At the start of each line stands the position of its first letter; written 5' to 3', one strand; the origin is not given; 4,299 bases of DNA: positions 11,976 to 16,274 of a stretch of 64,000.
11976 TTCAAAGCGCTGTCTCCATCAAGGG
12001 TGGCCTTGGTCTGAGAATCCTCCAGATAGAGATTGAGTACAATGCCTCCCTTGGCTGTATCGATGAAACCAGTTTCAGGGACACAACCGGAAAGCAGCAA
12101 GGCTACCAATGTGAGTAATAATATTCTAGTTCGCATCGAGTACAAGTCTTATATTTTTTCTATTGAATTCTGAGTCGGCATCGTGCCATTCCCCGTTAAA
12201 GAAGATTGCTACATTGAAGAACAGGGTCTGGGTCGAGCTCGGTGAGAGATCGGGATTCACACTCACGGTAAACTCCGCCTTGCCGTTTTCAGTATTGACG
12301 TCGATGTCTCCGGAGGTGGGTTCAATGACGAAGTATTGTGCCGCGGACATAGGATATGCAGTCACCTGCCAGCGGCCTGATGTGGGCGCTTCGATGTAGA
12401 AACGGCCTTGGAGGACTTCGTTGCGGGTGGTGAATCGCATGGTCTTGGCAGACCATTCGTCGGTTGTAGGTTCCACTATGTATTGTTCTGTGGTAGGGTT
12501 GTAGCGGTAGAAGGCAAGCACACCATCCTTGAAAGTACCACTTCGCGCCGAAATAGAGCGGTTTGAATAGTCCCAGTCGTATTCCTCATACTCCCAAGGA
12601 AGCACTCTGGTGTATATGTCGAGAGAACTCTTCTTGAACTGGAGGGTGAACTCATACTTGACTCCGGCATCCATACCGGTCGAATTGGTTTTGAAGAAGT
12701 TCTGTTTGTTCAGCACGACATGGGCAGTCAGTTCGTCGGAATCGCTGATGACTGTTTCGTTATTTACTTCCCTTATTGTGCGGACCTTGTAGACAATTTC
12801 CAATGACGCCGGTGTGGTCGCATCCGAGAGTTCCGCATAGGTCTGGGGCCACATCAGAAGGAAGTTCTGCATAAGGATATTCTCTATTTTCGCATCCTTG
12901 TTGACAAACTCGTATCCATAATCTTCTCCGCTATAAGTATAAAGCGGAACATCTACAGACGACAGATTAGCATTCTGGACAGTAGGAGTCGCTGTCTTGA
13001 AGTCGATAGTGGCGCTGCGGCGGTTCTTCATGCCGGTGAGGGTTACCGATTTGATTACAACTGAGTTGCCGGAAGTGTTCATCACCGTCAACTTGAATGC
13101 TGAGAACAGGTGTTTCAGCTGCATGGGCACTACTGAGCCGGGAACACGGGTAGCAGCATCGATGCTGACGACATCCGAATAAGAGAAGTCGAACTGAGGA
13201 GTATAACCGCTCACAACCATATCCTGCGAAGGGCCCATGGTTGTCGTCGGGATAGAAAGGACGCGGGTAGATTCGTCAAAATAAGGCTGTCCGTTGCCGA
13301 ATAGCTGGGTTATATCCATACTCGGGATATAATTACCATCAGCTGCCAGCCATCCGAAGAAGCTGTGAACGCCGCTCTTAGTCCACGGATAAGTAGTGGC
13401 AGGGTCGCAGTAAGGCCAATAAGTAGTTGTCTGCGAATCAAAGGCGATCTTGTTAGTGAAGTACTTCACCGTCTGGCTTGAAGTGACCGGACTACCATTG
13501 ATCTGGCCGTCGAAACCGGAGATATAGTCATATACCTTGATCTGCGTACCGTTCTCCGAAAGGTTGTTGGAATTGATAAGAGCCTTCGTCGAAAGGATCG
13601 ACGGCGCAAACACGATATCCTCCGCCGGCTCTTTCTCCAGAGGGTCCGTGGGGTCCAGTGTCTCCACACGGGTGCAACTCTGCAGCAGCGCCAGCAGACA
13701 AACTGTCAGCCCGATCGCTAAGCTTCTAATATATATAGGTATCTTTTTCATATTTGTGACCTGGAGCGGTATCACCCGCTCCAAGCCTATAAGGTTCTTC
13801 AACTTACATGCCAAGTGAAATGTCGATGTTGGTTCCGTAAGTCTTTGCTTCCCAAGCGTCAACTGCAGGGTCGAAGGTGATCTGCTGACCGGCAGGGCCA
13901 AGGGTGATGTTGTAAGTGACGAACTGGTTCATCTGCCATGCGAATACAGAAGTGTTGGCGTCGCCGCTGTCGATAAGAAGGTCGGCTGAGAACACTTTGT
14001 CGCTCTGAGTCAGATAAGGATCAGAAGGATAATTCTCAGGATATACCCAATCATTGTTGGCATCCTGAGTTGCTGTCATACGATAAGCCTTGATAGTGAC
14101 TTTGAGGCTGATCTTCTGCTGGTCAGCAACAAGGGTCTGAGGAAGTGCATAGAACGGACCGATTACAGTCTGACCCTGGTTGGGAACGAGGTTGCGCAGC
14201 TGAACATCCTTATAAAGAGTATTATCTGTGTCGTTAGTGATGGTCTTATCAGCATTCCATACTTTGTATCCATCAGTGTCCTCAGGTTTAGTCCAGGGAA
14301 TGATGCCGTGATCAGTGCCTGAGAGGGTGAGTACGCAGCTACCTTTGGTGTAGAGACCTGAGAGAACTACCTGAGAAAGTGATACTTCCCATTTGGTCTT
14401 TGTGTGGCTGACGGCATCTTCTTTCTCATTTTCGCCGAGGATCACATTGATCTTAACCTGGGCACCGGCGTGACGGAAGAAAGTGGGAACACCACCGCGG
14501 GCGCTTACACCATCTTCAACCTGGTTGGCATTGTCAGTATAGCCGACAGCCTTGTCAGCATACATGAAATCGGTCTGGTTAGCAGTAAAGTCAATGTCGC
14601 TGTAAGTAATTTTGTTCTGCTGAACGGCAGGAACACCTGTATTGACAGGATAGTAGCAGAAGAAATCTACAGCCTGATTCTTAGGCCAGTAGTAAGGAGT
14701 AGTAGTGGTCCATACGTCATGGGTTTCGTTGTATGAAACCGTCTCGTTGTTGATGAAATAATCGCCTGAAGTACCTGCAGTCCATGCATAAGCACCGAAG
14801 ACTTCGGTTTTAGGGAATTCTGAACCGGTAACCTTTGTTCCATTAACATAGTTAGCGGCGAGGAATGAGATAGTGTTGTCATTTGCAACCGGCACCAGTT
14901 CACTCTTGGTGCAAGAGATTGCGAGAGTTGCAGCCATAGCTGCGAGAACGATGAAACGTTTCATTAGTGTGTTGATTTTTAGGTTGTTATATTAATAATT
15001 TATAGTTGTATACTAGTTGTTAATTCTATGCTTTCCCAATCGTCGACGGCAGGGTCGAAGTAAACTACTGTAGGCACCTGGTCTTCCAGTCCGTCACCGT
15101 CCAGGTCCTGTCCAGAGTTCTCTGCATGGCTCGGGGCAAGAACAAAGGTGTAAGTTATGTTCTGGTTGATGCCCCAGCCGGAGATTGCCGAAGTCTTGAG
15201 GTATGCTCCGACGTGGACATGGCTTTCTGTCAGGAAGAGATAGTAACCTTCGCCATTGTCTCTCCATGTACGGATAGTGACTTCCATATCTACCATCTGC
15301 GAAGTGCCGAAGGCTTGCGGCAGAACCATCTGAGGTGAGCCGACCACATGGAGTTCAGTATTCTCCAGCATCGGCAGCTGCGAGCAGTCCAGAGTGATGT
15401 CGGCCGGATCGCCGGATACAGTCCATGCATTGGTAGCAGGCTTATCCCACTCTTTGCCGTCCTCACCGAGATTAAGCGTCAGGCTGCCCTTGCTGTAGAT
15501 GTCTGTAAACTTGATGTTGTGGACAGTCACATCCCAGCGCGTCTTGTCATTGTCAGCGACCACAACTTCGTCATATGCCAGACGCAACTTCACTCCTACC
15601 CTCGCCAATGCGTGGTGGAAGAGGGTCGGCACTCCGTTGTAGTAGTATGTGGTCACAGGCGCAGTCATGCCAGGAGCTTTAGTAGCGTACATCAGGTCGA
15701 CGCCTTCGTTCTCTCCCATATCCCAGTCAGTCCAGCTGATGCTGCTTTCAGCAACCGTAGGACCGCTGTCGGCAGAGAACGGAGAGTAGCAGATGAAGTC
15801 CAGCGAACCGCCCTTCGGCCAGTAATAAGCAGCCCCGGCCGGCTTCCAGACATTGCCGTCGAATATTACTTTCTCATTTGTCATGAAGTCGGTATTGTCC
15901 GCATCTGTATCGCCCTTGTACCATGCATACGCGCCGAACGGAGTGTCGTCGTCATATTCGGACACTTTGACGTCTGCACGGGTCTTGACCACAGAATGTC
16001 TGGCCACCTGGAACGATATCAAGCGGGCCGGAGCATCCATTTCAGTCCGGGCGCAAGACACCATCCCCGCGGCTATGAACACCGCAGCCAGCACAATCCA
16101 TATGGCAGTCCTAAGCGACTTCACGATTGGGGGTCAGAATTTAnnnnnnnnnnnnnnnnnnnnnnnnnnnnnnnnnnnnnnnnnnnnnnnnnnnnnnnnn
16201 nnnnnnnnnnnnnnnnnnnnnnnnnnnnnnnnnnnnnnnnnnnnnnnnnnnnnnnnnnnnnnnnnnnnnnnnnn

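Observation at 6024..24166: Unusually expanded 12-gene type V pilus-like operon with seven tandem fimbrillin paralogs and three giant distal lipoproteins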

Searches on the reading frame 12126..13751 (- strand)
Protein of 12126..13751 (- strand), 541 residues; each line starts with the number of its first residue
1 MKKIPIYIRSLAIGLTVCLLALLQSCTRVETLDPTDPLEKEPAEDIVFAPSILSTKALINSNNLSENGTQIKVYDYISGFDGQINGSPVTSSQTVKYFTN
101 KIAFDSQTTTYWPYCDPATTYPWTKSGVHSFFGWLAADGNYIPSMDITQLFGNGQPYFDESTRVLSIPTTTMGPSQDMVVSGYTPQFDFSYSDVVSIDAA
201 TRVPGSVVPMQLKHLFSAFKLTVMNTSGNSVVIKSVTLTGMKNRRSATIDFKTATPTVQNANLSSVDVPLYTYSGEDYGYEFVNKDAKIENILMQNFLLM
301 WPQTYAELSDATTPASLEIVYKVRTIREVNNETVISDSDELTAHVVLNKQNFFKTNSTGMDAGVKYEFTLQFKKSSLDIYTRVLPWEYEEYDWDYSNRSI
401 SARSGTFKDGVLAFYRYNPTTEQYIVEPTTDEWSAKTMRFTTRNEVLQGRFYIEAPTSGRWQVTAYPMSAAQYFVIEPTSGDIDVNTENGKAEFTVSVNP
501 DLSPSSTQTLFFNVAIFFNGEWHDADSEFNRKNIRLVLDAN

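Call 4: search_protein_families(library=pfam, proteins=[window:12126-13751:-], max_evalue=0.01)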
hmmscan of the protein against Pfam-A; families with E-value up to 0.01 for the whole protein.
window:12126-13751:- (541 aa): 0 families

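Call 6: search_protein_families(library=ncbifam, proteins=[window:12126-13751:-], max_evalue=0.01)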
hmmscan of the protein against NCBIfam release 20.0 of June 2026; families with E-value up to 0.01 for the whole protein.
window:12126-13751:- (541 aa): 0 families

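Call 13: search_solved_structures(query=window:12126-13751:-, max_evalue=1)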
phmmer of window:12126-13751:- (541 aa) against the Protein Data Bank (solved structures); distinct sequences matched with E-value up to 1: 2.
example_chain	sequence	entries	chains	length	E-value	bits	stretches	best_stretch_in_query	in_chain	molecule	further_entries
7w8a_A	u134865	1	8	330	0.5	12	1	144-195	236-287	lactate dehydrogenase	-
7ytf_A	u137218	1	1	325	0.8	11.3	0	418-496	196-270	Ketosteroid isomerase-related protein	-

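Call 24: find_homologous_proteins(query=window:12126-13751:-, max_evalue=0.001)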
Query window:12126-13751:- (541 aa): 122 proteins with E <= 0.001 among 8000 candidates; the best 120 are listed.
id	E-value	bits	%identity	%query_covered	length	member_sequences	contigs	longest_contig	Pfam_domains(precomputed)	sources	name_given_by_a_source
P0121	0.0e+0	1206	98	100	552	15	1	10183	-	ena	-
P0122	2.1e-256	869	74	97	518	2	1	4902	-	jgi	-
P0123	5.4e-233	792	66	96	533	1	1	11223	-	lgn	-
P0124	2.0e-209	714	62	96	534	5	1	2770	-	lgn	-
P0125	3.6e-208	710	62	96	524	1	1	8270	-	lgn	-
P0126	7.1e-201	686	62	95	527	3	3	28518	-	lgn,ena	-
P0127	2.7e-200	684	61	99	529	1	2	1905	-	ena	-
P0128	3.1e-198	678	62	97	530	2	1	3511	-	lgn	-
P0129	4.3e-194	664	60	100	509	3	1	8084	-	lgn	-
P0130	2.4e-193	661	62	96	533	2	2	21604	-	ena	-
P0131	1.4e-190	652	58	97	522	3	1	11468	-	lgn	-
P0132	3.9e-190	651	60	100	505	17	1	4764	-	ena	-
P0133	1.0e-189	649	59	100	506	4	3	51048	-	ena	-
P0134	9.7e-189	646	59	97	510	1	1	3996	PF13149.13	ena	-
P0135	1.3e-188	646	60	97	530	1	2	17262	-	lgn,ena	-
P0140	2.5e-160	552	53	100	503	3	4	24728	PF13149.13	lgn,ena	-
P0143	3.0e-157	542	51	100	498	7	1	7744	PF13149.13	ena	-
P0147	8.2e-155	534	53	98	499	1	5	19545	PF13149.13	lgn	-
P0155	3.3e-152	526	52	97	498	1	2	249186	PF13149.13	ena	-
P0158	9.1e-152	524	51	100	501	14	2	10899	PF13149.13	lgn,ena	-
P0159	1.5e-151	524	51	100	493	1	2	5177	PF13149.13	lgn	-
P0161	1.9e-151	523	51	100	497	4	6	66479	PF13149.13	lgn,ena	-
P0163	8.1e-151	521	50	100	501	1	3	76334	PF13149.13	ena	-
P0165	2.7e-150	519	51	98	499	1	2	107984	PF13149.13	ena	-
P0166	1.6e-148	513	49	95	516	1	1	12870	PF13149.13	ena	-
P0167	2.9e-148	513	53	92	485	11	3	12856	PF13149.13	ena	-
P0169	5.8e-148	512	50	97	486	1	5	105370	PF13149.13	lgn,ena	-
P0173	2.9e-145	503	52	92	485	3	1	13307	PF13149.13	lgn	-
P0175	1.8e-144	500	49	98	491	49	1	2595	PF13149.13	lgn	-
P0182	1.2e-141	491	49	97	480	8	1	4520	PF13149.13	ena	-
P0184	8.1e-141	488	50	97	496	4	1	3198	PF13149.13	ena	-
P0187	1.4e-135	471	52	91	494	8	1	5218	PF13149.13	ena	-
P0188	2.3e-135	470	49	100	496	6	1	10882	PF13149.13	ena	-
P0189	4.7e-135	469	49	99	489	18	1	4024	PF13149.13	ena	-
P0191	6.9e-134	465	49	97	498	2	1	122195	PF13149.13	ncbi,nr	ncbi:MAG: fimbrillin family protein [Bacteroidales bacterium]|nr:fimbrillin family protein [Bacteroi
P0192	2.9e-132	460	49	90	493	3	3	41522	PF13149.13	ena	-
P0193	1.7e-131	457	47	100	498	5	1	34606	PF13149.13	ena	-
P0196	1.7e-127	444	45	97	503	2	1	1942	PF13149.13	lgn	-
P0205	2.3e-81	292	34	95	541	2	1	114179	-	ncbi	-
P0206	9.9e-79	283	36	97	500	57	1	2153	PF13149.13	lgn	-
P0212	1.1e-65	240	35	96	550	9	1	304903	-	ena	-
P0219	7.2e-38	148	27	96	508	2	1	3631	PF13149.13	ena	-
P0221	2.8e-30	123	28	72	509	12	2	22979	PF13149.13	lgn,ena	-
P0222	5.0e-26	109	36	45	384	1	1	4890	PF13149.13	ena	-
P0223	6.1e-26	109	30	91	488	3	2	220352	PF13149.13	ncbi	-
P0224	2.3e-24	104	27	87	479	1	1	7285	PF13149.13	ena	-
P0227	9.8e-24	102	26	84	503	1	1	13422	PF13149.13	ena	-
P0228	1.3e-23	101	28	80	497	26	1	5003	PF13149.13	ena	-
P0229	1.0e-22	98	28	94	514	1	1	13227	PF13149.13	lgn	-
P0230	5.0e-22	96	35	46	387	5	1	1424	PF13149.13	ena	-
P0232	2.6e-18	84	27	86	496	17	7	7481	PF13149.13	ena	-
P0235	2.5e-15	74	28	67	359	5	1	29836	PF13149.13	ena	-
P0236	2.5e-15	74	28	70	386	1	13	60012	PF13149.13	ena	-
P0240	7.9e-13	66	24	79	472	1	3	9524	PF13149.13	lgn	-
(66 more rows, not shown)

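Call 29: find_related_loci(query=A4, collection=genome_contigs, flank=10000)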
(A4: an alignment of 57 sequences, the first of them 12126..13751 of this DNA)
Query A4 (541 aa) in genome_contigs; peptide patterns used: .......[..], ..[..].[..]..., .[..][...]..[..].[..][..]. (x = any residue, [..] = any of these).
255 stretches matched a pattern; 10 encode a relative of the query (tblastn E <= 1e-3); 10 distinct loci.
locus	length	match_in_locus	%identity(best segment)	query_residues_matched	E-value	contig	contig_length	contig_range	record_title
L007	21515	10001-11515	59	1-541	0e+0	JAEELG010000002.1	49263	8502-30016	MAG: Bacteroidales bacterium isolate Tb.RUG.210 k141_120312_flag=1_multi=38.0248_len=49263, whole genome shotgun sequenc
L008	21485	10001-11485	51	7-541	9e-167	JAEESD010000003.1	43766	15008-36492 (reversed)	MAG: Bacteroidales bacterium isolate Tb.RUG.374 NODE_2869_length_43766_cov_1.254222, whole genome shotgun sequence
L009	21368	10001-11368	55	55-541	3e-159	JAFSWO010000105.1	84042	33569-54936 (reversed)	MAG: Bacteroidales bacterium isolate RGIG3539 Goat_Rumen.Co__c2709390, whole genome shotgun sequence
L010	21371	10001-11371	53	54-541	1e-156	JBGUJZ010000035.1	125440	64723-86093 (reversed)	MAG: Bacteroidales bacterium isolate ruminal_MAG_292 ruminal_MAG_292_contig_0035, whole genome shotgun sequence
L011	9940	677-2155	49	4-541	8e-153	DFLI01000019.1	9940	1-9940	MAG TPA_asm: Bacteroidales bacterium UBA3623 UBA3623_contig_47903, whole genome shotgun sequence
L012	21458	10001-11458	49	9-541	7e-145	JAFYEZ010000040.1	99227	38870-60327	MAG: Bacteroidales bacterium isolate RGIG7030 Sheep_Rumen.Co__c3319536, whole genome shotgun sequence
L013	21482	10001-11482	49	16-541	5e-142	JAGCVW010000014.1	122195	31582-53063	MAG: Bacteroidales bacterium isolate RGIG10170 Yak_Rumen-4__c762084, whole genome shotgun sequence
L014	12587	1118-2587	48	17-541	5e-140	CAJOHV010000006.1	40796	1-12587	uncultured Bacteroidales bacterium isolate Red_deer_4_mag_165 genome assembly, contig: scaffold_1662, whole genome shotg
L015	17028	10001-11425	34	37-541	7e-71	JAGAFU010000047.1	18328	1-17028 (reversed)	MAG: Bacteroidales bacterium isolate RGIG8403 Water_deer_Abomasum-1__c202409, whole genome shotgun sequence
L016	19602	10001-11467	31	16-537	1e-67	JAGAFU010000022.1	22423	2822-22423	MAG: Bacteroidales bacterium isolate RGIG8403 Water_deer_Abomasum-1__c117273, whole genome shotgun sequence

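Call 47: find_encoding_contigs(protein=P0212, flank=10000, max_places=1)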
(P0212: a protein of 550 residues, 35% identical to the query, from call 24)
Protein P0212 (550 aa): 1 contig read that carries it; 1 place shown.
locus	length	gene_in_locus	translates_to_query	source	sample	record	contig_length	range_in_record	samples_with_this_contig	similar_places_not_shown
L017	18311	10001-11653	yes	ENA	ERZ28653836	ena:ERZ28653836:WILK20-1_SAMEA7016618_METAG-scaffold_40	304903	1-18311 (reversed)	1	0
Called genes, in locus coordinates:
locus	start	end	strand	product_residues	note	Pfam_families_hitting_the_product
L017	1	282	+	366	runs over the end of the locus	PF13149:Mfa_like_1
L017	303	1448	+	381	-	-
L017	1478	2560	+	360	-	-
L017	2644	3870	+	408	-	-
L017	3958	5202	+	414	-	-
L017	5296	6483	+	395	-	PF13149:Mfa_like_1 (weak)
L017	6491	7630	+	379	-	-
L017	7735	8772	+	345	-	PF13149:Mfa_like_1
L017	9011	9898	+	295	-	PF13149:Mfa_like_1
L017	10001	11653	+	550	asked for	-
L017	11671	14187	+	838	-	-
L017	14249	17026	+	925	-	-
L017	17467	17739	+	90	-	-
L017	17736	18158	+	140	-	PF01850:PIN, PF13470:PIN_3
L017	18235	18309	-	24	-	?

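Call 48: find_encoding_contigs(protein=P0223, flank=10000, max_places=1)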
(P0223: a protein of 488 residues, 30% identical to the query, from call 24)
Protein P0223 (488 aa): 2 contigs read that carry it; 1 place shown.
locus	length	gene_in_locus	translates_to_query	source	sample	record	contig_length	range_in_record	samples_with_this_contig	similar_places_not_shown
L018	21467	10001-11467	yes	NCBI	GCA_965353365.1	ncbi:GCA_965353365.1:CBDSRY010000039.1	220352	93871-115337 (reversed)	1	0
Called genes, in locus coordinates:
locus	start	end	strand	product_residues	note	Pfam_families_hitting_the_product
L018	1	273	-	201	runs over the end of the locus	PF12099:DUF3575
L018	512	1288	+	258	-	-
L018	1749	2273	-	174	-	PF00578:AhpC-TSA, PF08534:Redoxin, PF14595:Thioredoxin_9 (faint), PF13905:Thioredoxin_8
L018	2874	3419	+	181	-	-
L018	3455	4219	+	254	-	PF12099:DUF3575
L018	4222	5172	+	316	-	PF17145:DUF5119, PF08842:Mfa2 (weak)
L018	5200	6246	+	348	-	PF13149:Mfa_like_1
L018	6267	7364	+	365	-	-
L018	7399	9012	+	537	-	-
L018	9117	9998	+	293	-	PF13149:Mfa_like_1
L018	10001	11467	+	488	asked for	PF13149:Mfa_like_1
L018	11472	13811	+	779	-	PF26306:FimD_3rd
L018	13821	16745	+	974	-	PF27397:FimE_C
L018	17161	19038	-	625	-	PF14849:YidC_periplas, PF02096:60KD_IMP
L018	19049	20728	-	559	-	PF06418:CTP_synth_N, PF00117:GATase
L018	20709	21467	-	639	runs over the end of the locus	PF03993:DUF349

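Call 49: find_encoding_contigs(protein=P0205, flank=10000, max_places=1)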
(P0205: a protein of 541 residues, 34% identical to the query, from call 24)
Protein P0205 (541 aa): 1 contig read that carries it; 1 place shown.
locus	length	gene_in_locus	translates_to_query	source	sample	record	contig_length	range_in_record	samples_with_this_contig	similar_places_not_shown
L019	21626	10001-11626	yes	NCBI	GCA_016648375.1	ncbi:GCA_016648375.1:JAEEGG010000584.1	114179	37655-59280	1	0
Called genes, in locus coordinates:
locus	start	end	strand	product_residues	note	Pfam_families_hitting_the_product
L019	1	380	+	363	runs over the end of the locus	-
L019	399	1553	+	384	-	-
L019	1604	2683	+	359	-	-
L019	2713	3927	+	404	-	-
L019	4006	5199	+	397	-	-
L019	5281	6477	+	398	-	-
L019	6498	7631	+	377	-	-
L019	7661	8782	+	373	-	PF13149:Mfa_like_1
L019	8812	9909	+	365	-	PF13149:Mfa_like_1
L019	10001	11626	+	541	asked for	-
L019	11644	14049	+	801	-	PF07603:Lcl_C (weak)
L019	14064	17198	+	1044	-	PF27397:FimE_C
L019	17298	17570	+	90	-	-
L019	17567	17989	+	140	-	PF01850:PIN, PF13470:PIN_3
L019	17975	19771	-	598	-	PF09820:AAA-ATPase_like, PF08011:PDDEXK_9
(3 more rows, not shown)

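Call 64: find_related_loci(query=A4, collection=metagenome_contigs, flank=10000)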
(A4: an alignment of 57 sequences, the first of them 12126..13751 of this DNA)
Query A4 (541 aa) in metagenome_contigs; peptide patterns used: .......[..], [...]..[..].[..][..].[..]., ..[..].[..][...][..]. (x = any residue, [..] = any of these).
213 stretches matched a pattern; 16 encode a relative of the query (tblastn E <= 1e-3); 16 distinct loci.
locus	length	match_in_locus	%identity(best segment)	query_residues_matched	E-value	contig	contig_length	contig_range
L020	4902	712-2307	73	1-541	0e+0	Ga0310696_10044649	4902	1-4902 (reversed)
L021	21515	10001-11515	59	1-541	0e+0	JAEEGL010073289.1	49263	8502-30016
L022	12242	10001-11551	55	20-537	0e+0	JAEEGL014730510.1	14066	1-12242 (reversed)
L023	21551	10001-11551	54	20-537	0e+0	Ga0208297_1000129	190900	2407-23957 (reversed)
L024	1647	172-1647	53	2-522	0e+0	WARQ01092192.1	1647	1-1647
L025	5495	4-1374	62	91-541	5e-178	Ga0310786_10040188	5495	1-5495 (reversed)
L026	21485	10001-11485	51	7-541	1e-166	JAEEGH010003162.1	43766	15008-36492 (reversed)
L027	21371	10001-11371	54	54-541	4e-159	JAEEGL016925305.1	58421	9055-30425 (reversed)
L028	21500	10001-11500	49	9-541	4e-157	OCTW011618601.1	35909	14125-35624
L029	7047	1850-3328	49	4-541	5e-153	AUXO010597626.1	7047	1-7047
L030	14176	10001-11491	49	1-541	7e-152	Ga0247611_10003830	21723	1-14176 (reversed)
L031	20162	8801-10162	52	55-541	4e-150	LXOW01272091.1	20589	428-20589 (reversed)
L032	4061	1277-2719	50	17-541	1e-154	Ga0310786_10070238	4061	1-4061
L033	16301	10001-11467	48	6-541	7e-145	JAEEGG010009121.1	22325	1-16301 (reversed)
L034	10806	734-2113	50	54-541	8e-145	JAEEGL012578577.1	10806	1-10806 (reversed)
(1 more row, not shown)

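Call 85: search_protein_families(library=pfam, proteins=[L008:954-3428:+, L013:1442-3400:+], max_evalue=0.1)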
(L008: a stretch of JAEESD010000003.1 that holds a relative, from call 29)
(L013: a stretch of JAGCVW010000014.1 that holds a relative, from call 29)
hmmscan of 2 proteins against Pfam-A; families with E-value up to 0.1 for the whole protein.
L008:954-3428:+ (825 aa): 5 families
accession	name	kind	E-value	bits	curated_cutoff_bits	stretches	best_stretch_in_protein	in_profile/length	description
PF00691.25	OmpA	-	3.2e-22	79.1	27.2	3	410-494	2-82/98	OmpA family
PF12099.14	DUF3575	-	1e-13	51.4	21.1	1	656-815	32-177/177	Protein of unknown function (DUF3575)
PF17928.6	TetR_C_22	-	0.018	15.8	26.4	0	426-488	9-70/113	Tetracyclin repressor-like, C-terminal domain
PF09386.16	ParD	-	0.041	14.7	27.3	0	107-149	17-56/80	Antitoxin ParD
PF13505.12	OMP_b-brl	-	0.07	13.7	28.7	0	722-776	21-70/175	Outer membrane protein beta-barrel domain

L013:1442-3400:+ (653 aa): 4 families
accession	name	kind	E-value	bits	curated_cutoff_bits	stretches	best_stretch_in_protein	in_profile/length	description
PF12099.14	DUF3575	-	3.7e-16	59.4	21.1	1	482-644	29-177/177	Protein of unknown function (DUF3575)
PF00691.25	OmpA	-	5.8e-10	39.8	27.2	1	51-117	2-66/98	OmpA family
PF03797.25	Autotransporter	-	0.015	15.5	26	0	549-595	78-136/255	Autotransporter beta-domain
PF13505.12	OMP_b-brl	-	0.08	13.5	28.7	0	551-625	21-94/175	Outer membrane protein beta-barrel domain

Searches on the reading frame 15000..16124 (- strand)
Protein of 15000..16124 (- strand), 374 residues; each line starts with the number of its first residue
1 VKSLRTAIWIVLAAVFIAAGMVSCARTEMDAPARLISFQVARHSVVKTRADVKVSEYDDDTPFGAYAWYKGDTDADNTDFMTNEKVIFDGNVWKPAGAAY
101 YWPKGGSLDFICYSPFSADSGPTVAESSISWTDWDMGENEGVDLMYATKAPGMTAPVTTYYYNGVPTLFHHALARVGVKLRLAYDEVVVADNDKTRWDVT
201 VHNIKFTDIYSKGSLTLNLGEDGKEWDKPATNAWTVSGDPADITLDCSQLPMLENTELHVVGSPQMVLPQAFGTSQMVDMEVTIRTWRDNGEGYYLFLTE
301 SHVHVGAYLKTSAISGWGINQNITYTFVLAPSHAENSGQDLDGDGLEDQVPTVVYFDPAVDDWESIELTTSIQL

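Call 4: search_protein_families(library=pfam, proteins=[window:15000-16124:-], max_evalue=0.01)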
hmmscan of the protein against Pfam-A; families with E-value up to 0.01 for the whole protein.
window:15000-16124:- (374 aa): 1 family
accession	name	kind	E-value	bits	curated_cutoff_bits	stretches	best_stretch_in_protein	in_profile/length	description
PF13149.12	Mfa_like_1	-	3e-21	77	27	1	48-311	1-217/246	Fimbrillin-like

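Call 6: search_protein_families(library=ncbifam, proteins=[window:15000-16124:-], max_evalue=0.01)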
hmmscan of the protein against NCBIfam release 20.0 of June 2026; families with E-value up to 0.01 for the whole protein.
window:15000-16124:- (374 aa): 0 families
